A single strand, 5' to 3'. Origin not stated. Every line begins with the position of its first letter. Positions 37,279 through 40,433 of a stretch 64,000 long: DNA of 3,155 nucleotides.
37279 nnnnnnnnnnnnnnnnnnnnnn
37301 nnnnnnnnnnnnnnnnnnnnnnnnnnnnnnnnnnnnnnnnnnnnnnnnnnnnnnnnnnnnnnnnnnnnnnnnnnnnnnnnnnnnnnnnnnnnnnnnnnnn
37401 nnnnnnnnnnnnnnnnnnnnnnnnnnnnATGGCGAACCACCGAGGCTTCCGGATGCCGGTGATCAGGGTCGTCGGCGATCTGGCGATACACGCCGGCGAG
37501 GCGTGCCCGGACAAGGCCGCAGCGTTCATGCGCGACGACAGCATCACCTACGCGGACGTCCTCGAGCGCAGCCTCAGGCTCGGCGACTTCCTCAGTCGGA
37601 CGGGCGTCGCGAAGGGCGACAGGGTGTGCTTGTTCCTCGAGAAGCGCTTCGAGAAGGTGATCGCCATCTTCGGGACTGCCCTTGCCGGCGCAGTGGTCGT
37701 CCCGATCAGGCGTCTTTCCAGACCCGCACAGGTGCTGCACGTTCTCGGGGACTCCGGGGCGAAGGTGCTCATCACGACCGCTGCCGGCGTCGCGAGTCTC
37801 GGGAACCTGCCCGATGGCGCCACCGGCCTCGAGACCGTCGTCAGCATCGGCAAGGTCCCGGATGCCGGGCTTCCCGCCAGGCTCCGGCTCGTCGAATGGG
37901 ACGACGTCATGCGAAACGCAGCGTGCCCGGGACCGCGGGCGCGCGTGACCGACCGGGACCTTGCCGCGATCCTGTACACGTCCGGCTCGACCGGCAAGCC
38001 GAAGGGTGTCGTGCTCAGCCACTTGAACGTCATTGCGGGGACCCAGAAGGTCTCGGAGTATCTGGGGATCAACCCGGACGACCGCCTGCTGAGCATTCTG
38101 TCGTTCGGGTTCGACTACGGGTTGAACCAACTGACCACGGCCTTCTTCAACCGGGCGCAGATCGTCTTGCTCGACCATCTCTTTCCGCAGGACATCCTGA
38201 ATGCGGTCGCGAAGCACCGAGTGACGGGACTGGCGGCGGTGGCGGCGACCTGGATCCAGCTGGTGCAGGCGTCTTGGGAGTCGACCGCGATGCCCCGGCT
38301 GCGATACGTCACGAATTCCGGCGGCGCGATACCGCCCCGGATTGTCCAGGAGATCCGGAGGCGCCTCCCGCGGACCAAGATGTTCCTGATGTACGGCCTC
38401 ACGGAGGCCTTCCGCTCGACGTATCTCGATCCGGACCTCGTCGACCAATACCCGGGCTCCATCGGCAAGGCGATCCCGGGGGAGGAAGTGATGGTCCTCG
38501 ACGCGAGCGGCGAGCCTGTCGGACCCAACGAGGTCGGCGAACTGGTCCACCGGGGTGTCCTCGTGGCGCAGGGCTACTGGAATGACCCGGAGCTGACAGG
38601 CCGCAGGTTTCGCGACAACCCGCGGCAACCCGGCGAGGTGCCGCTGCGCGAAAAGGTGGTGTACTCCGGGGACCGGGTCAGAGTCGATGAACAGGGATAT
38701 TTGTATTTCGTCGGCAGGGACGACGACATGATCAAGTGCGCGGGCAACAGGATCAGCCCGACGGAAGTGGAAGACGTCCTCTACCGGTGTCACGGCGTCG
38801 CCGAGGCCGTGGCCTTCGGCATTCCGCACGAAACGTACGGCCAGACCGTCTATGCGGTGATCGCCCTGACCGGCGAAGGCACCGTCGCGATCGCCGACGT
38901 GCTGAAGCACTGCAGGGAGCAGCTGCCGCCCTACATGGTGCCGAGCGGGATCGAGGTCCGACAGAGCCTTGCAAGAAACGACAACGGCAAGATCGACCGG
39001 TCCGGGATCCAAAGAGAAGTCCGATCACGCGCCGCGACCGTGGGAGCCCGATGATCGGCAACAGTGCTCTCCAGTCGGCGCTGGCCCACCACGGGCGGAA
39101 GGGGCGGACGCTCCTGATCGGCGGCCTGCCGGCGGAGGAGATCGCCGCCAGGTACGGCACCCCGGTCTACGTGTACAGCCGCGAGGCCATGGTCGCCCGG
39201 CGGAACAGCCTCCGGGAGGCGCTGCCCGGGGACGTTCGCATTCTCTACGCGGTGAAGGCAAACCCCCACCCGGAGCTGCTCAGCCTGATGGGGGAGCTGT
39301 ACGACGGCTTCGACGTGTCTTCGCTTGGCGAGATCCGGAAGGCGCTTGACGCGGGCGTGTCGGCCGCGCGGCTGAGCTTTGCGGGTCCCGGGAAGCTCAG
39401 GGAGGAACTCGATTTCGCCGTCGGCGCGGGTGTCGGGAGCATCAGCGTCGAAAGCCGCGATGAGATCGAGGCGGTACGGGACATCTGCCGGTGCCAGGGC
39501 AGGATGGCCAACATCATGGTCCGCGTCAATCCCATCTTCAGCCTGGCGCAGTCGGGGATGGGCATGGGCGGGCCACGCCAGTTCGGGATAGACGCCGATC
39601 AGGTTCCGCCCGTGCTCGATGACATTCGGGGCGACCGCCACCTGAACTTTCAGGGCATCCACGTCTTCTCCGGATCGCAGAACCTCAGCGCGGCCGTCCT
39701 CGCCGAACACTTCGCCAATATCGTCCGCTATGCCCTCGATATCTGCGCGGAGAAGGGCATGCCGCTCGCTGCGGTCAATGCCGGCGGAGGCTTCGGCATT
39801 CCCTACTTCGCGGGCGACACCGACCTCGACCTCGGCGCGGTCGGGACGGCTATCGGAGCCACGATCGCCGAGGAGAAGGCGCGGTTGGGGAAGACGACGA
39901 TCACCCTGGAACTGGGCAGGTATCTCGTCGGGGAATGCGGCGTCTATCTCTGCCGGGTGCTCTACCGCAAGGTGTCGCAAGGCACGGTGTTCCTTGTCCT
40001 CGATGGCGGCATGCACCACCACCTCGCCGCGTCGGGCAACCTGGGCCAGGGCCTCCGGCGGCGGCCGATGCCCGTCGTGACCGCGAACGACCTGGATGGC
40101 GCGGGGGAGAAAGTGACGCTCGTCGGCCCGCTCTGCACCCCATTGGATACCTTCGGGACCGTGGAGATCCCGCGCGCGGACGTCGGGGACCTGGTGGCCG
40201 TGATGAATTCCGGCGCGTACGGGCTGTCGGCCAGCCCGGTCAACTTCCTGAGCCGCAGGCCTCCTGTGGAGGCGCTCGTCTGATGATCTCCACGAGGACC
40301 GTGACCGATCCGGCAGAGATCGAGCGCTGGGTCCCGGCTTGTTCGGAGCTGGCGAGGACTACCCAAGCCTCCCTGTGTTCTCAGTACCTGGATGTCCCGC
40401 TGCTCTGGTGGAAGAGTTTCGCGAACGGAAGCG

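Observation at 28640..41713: XrtA-linked acyl-carrier module of unknown product: two ACP plus acyl-ACP-synthetase pairs, two FemAB/GNAT N-acyl amino acid synthase-like enzymes, a PLP decarboxylase, two hydrolases, two amidotransferases and a HemK-like methyltransferase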

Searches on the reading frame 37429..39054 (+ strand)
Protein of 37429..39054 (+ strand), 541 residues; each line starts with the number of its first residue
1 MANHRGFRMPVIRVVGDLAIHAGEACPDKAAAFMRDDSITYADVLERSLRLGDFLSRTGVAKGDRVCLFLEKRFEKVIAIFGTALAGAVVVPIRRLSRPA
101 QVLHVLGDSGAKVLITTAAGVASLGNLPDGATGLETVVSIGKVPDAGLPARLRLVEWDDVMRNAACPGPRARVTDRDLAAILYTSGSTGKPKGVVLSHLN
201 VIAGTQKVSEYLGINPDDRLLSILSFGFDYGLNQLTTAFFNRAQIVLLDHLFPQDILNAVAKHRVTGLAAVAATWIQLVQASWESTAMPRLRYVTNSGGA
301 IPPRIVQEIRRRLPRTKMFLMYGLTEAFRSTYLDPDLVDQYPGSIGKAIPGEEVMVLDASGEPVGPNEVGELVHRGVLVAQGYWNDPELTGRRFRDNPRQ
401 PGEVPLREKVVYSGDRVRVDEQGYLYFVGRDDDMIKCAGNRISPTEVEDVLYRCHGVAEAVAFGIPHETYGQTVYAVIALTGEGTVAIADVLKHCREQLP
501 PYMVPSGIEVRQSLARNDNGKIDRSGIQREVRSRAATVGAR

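Call 3: search_protein_families(library=ncbifam, proteins=[window:37429-39054:+], max_evalue=0.00001)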
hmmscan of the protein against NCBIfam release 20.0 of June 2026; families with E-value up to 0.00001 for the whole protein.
window:37429-39054:+ (541 aa): 105 families (the best 25 are shown)
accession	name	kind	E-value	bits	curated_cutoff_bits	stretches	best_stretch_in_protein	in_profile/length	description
TIGR03098.1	ligase_PEP_1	hypoth_equivalog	1.1e-189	631.2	592.35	1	15-529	2-516/517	acyl-CoA ligase (AMP-forming), exosortase A system-associated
NF004837.0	PRK06187.1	subfamily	8.5e-92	308.1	476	1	16-533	11-524/531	long-chain-fatty-acid--CoA ligase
NF006182.0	PRK08316.1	subfamily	3.7e-80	269.9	663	1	13-536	11-518/523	fatty acyl-CoA synthetase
TIGR01733.1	AA-adenyl-dom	subfamily_domain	4.2e-78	263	317.4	1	40-462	1-409/409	amino acid adenylation domain-containing protein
NF004808.0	PRK06155.1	equivalog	2.5e-70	237.3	722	1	13-527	21-518/542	ATP-dependent acyl-CoA ligase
NF006181.0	PRK08314.1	subfamily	3.2e-68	230.4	705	1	7-531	19-554/563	long-chain-fatty-acid--CoA ligase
NF005702.0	PRK07514.1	subfamily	1.8e-63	214.6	558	1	34-527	25-496/506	malonyl-CoA synthase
NF005801.1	PRK07656.1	equivalog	1.4e-62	212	657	1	19-522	7-494/500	FadD3 family acyl-CoA ligase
NF009233.0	PRK12583.1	subfamily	1.8e-62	211.5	832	1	17-525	22-544/558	fatty acid CoA ligase family protein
NF052269.1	Staph_lig_FadD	equivalog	4e-62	210.2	650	1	35-535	24-497/499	long-chain-fatty-acid--CoA ligase FadD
NF005857.1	PRK07786.1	exception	7.9e-62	209.4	733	1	18-526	15-507/513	fatty-acid--CoA ligase FadD5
NF005307.0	PRK06839.1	equivalog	2.5e-61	207.8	748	1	26-533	15-495/496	o-succinylbenzoate--CoA ligase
NF005863.0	PRK07798.1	subfamily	3.6e-61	207.4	543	1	15-534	6-534/540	acyl-CoA synthetase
NF004797.0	PRK06145.1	equivalog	1.7e-60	204.8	850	1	18-530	8-494/499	acyl-CoA synthetase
NF004114.0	PRK05605.1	equivalog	3.5e-59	200.6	766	2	155-534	196-572/575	long-chain-fatty-acid--CoA ligase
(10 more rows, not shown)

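Call 24: search_solved_structures(query=window:37429-39054:+, max_evalue=1e-30)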
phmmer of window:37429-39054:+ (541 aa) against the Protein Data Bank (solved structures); distinct sequences matched with E-value up to 1e-30: 94 (the best 60 are shown).
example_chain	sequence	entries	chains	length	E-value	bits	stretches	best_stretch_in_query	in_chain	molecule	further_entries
6mfy_A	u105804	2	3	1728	1.2e-86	294.6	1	24-531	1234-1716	Linear gramicidin synthase subunit A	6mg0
6mfz_A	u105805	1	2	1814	2.2e-86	293.7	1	24-528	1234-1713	Linear gramicidin synthase subunit A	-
9be3_A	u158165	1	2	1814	2.2e-86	293.7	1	24-528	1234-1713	Linear gramicidin synthase subunit A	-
9be4_A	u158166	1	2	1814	2.2e-86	293.7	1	24-528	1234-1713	Linear gramicidin synthase subunit A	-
9meh_A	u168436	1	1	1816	2.2e-86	293.7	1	24-528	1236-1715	Linear gramicidin synthase subunit A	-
8xjz_C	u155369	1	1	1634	3.8e-64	220.3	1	22-529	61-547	Peptide synthetase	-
3wvn_A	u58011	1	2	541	2.6e-54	187.9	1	14-529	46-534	Non-ribosomal peptide synthetase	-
8r2q_A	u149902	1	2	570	1.7e-49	172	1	26-527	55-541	Probable fatty-acid-CoA ligase FadD5 (Fatty-acid-CoA synthetase) (Fatty-acid-CoA synthase)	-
5n9w_A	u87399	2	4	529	2.8e-49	171.3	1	17-531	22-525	Adenylation domain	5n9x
4fuq_A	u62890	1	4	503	1.2e-47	165.9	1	34-528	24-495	Malonyl CoA synthetase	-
4fut_A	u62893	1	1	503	8.7e-47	163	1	34-527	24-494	Malonyl CoA synthetase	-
4gxr_A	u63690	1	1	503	1.1e-46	162.7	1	34-527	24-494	Malonyl CoA synthetase, Benzoate-CoA ligase Chimeric protein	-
2vsq_A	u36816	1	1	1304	2.7e-46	161.4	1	24-526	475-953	SURFACTIN SYNTHETASE SUBUNIT 3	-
8weu_A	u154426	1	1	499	3.6e-46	161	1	24-529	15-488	Fatty-acyl-CoA synthase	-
8wev_A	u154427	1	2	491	3.9e-46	160.9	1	177-529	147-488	Feruloyl-CoA Synthetase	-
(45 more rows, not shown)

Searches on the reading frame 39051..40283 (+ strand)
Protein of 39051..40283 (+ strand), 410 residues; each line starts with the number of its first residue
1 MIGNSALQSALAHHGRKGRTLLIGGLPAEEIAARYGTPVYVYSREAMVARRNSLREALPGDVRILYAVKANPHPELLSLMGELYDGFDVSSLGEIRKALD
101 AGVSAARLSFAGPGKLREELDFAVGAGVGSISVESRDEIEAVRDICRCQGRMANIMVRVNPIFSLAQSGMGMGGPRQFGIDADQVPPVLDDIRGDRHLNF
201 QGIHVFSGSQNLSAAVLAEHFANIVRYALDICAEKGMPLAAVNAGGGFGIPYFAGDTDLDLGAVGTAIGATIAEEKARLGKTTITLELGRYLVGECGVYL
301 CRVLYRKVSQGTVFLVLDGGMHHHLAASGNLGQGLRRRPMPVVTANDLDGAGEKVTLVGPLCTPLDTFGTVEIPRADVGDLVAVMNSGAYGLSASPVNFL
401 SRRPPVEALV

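Call 5: search_protein_families(library=ncbifam, proteins=[window:39051-40283:+], max_evalue=0.00001)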
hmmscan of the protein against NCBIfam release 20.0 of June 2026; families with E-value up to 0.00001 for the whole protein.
window:39051-40283:+ (410 aa): 5 families
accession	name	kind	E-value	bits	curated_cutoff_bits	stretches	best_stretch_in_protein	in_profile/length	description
TIGR03099.1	dCO2ase_PEP1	hypoth_equivalog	7.6e-142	473.1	478.45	1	18-410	5-398/398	pyridoxal-dependent decarboxylase, exosortase A system-associated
TIGR01048.1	lysA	equivalog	1.5e-72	244.4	297.9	1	19-406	7-391/417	diaminopimelate decarboxylase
NF006515.0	PRK08961.1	equivalog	6.4e-38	130.3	802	1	34-408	500-857/861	bifunctional aspartate kinase/diaminopimelate decarboxylase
NF052544.1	OrLyDeCDokD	equivalog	1.8e-28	99.4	700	1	20-307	25-323/461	ornithine/lysine decarboxylase DokD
NF041039.1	FslC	exception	1.4e-13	50.4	500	1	28-403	19-397/418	rhizoferrin biosystnesis N-citrylornithine decarboxylase FslC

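Call 6: search_protein_families(library=pfam, proteins=[window:39051-40283:+], max_evalue=0.001)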
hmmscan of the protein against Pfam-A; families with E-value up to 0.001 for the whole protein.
window:39051-40283:+ (410 aa): 3 families
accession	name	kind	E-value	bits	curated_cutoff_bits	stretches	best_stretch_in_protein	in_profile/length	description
PF02784.22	Orn_Arg_deC_N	-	1.6e-37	129.7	23.4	1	47-293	4-246/247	Pyridoxal-dependent decarboxylase, pyridoxal binding domain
PF00278.28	Orn_DAP_Arg_deC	-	2.5e-17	63.4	23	1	40-388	2-95/95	Pyridoxal-dependent decarboxylase, C-terminal sheet domain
PF01168.26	Ala_racemase_N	-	7.6e-06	26.2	24.1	1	45-245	4-194/220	Alanine racemase, N-terminal domain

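Call 23: search_solved_structures(query=window:39051-40283:+, max_evalue=1e-10)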
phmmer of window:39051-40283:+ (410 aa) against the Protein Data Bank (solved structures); distinct sequences matched with E-value up to 1e-10: 35.
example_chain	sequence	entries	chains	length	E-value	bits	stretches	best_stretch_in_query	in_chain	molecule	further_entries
7ru7_A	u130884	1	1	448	4.9e-81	276.2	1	30-409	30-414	L-glutamyl-[BtrI acyl-carrier protein] decarboxylase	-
2j66_A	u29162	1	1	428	6.1e-81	275.9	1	31-409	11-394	BTRK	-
2p3e_A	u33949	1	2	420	3.7e-43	151.5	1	20-396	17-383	Diaminopimelate decarboxylase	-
6knh_A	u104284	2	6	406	2.7e-41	145.4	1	39-405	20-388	Probable diaminopimelate decarboxylase protein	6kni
3vab_A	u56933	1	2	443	4.7e-41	144.6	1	23-395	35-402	Diaminopimelate decarboxylase 1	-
6knk_A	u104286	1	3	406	1.9e-40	142.6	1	39-405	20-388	Probable diaminopimelate decarboxylase protein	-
4xg1_A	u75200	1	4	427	1.5e-38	136.4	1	18-409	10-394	Diaminopimelate decarboxylase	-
2yxx_A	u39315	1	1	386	8.1e-36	127.3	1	30-410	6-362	Diaminopimelate decarboxylase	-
3c5q_A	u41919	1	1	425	3.3e-35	125.3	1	27-395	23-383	Diaminopimelate decarboxylase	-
2qgh_A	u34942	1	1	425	4e-35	125.1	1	27-395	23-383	Diaminopimelate decarboxylase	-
1twi_A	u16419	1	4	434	5.2e-35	124.7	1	19-402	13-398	Diaminopimelate decarboxylase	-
1tuf_A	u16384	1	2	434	5.4e-35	124.6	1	19-402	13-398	Diaminopimelate decarboxylase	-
3n2b_A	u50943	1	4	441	3e-32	115.6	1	25-404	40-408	Diaminopimelate decarboxylase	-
6n2a_A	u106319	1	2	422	9.6e-27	97.5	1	35-405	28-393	Diaminopimelate decarboxylase 1, chloroplastic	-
6n2f_A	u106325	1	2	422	1.6e-26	96.7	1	37-405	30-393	Diaminopimelate decarboxylase 2, chloroplastic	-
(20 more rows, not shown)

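Call 33: find_related_loci(query=window:39051-40283:+, collection=genome_contigs, flank=10000)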
Query window:39051-40283:+ (410 aa) in genome_contigs; peptide patterns used: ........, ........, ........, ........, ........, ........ (x = any residue, [..] = any of these).
174 stretches matched a pattern; 62 encode a relative of the query (tblastn E <= 1e-3); 62 distinct loci.
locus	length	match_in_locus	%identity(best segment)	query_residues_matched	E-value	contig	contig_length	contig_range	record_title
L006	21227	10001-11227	53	4-410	6e-129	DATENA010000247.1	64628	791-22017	MAG TPA_asm: Fibrobacteria bacterium isolate SMAG_U8957 k141_2162228, whole genome shotgun sequence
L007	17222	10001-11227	50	4-410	2e-128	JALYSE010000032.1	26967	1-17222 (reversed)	MAG: Fibrobacterota bacterium isolate MDV bin107 SD1456_NODE_329_length_26967_cov_1.219225, whole genome shotgun sequenc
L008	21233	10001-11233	46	6-410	2e-120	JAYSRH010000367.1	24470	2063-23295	MAG: Fibrobacteria bacterium isolate GFS_11904 GFS_11904_366, whole genome shotgun sequence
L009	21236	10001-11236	46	1-410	2e-112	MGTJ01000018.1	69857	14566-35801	MAG: Desulfobacterales bacterium RIFOXYA12_FULL_46_15 rifixya3_full_scaffold_127, whole genome shotgun sequence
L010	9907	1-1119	51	38-410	1e-109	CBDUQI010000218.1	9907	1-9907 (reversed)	MAG TPA_asm: uncultured Gammaproteobacteria bacterium isolate SRR18550245_binner23_Refined_1 genome assembly, contig: ER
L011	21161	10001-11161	49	23-410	9e-96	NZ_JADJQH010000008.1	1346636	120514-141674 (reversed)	MAG: Dokdonella sp. isolate Fred_18-Q3-R57-64_MAXAC.209 tig01554391-10-13519210, whole genome shotgun sequence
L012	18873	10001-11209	44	13-410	5e-95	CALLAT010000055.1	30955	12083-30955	MAG: uncultured Pseudanabaenaceae cyanobacterium isolate L2_Bin_MAXBIN__098_sub_1 genome assembly, contig: c_00000077047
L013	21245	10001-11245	43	1-410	2e-94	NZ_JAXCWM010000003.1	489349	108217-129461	Massilia sp. CFBP9012 CFBP9012_3, whole genome shotgun sequence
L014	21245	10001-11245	44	1-410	1e-94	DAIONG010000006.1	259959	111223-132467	MAG TPA_asm: Burkholderiaceae bacterium isolate CTOTU50295 NODE_10_length_259959_cov_22.876020, whole genome shotgun seq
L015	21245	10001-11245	44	1-410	3e-96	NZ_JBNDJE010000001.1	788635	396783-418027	Massilia sp. UYP11 Ga0504880_01, whole genome shotgun sequence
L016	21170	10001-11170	45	21-410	5e-94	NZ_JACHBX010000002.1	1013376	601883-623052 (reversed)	Massilia aurea strain AT3.2 Ga0372471_02, whole genome shotgun sequence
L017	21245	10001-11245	44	1-410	4e-94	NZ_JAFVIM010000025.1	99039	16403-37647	Massilia oculi strain HYUMC2021 contig25, whole genome shotgun sequence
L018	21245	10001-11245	43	1-410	6e-94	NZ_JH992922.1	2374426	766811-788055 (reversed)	Massilia timonae CCUG 45783 supercont1.1, whole genome shotgun sequence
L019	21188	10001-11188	44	20-410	2e-93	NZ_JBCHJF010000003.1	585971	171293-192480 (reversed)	Massilia sp. MP_M2 Ga0418738_03, whole genome shotgun sequence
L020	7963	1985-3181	43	18-410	2e-93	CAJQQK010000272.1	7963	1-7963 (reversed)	MAG: uncultured Hyphomicrobiaceae bacterium isolate 3_20180511_Bin_20180511_Bin_113_1 genome assembly, contig: c_0000042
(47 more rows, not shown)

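Call 75: search_protein_families(library=ncbifam, proteins=[L013:19375-20952:-], max_evalue=1e-20)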
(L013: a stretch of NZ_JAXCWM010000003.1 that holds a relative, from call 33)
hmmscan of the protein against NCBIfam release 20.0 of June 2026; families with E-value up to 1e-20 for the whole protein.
L013:19375-20952:- (525 aa): 7 families
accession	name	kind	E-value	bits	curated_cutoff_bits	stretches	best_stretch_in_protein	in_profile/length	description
TIGR03109.2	exosort_XrtA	exception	6e-103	343.8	208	1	28-286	2-261/261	exosortase A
TIGR02602.1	8TM_EpsH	subfamily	2.4e-78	263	105.55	1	48-285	1-241/241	exosortase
NF038142.1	exosort_XrtW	exception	1.8e-64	217.9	425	1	27-510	3-485/494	exosortase W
TIGR04152.1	exosort_VPLPA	exception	5.2e-48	164.3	400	1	51-512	5-478/486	VPLPA-CTERM-specific exosortase XrtD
TIGR02914.1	EpsI_fam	equivalog_domain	2.9e-32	111.6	42.8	1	356-518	12-173/174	exosortase C-terminal domain/associated protein EpsI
NF035943.2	exosort_XrtV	exception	1.3e-26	93.4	313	1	31-281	7-263/270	exosortase V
TIGR04178.1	exo_archaeo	signature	1.6e-21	76.4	23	1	191-284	2-95/97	exosortase/archaeosortase family protein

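Call 82: search_solved_structures(query=window:39051-40283:+, max_evalue=1e-60, show_alignments=1)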
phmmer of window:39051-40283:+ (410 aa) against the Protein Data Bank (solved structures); distinct sequences matched with E-value up to 1e-60: 2.
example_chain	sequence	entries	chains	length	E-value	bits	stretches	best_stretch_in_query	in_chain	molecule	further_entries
7ru7_A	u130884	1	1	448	4.9e-81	276.2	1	30-409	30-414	L-glutamyl-[BtrI acyl-carrier protein] decarboxylase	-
2j66_A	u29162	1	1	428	6.1e-81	275.9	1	31-409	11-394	BTRK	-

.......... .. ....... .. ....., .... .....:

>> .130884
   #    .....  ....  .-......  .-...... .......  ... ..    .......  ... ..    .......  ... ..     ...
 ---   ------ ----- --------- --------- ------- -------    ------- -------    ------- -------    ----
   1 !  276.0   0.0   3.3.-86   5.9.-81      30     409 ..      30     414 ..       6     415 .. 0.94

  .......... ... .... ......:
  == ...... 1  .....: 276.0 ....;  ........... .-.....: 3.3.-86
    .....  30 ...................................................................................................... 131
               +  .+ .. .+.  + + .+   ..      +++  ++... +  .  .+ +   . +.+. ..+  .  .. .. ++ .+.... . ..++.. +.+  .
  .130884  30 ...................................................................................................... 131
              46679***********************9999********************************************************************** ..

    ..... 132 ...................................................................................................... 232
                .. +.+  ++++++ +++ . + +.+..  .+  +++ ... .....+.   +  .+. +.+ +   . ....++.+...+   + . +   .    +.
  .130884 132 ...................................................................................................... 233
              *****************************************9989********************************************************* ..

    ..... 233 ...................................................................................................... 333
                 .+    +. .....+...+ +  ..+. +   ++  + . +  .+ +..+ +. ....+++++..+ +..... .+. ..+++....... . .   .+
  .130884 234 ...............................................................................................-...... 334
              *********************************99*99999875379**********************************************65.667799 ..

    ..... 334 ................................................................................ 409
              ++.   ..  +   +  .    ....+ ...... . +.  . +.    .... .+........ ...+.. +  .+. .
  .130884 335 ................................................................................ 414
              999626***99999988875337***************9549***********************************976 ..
